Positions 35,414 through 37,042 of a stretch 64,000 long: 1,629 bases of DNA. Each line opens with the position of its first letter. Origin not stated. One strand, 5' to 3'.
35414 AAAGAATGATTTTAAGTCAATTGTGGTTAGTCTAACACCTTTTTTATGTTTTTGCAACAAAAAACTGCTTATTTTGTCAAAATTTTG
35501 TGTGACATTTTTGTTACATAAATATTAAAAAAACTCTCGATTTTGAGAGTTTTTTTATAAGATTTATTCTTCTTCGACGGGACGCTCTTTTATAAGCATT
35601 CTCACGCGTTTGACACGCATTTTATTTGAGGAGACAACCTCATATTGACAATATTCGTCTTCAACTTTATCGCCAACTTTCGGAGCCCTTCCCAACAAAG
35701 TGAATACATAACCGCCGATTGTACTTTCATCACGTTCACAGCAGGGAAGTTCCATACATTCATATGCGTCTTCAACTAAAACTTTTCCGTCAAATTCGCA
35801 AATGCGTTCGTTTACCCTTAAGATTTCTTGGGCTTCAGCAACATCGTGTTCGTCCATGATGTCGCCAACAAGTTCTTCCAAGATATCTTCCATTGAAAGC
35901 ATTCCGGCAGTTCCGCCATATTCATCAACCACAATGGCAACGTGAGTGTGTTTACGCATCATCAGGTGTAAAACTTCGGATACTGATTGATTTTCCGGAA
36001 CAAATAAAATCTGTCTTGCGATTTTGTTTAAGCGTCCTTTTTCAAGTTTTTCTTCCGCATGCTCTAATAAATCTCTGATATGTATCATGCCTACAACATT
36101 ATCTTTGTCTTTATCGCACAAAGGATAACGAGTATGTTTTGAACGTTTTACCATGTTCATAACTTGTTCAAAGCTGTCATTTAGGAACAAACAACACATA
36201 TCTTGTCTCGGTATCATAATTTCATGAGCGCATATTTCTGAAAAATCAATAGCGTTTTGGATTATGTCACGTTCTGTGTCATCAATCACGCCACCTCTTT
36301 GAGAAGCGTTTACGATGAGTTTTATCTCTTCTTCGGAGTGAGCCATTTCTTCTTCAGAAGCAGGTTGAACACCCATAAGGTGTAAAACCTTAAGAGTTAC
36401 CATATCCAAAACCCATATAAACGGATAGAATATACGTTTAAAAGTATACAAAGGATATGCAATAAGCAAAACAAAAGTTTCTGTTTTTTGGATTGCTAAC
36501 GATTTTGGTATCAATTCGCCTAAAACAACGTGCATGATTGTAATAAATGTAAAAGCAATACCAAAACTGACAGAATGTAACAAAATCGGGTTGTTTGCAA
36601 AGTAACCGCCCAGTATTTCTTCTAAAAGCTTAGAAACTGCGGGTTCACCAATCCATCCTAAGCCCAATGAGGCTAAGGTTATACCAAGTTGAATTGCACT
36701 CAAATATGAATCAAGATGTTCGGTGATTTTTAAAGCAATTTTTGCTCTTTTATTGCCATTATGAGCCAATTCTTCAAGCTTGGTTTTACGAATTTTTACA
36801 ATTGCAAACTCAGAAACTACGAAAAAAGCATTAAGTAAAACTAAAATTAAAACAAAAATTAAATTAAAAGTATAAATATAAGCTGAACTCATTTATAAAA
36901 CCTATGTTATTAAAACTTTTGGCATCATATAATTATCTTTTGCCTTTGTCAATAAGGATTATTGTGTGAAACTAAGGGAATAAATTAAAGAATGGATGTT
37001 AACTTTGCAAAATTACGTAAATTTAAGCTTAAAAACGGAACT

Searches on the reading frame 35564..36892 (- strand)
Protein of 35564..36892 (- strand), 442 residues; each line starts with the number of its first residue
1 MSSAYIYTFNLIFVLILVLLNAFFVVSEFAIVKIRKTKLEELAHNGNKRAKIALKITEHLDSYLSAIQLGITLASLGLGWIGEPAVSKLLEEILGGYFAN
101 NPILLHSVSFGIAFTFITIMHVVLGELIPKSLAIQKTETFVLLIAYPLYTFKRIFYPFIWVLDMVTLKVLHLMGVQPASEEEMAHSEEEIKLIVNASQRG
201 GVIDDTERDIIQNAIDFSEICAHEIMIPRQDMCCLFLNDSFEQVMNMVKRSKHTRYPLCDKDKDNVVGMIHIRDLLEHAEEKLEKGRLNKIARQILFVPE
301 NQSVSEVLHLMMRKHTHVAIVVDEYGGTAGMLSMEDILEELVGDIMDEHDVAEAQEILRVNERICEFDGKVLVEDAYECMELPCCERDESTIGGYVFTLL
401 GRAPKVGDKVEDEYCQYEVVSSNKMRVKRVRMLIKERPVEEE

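Call 82: search_protein_families(library=pfam, proteins=[window:35564-36892:-], max_evalue=0.00001)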
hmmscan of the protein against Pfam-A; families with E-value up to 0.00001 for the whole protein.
window:35564-36892:- (442 aa): 3 families
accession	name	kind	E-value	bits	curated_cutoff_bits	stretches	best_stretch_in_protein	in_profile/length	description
PF01595.25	CNNM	-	2e-56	191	28.4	1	13-207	2-181/181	Cyclin M transmembrane N-terminal domain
PF00571.33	CBS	-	1.1e-19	70.9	24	2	293-342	7-56/57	CBS domain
PF03471.22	CorC_HlyC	-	2.9e-12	46.9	27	1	362-433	5-78/81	Transporter associated domain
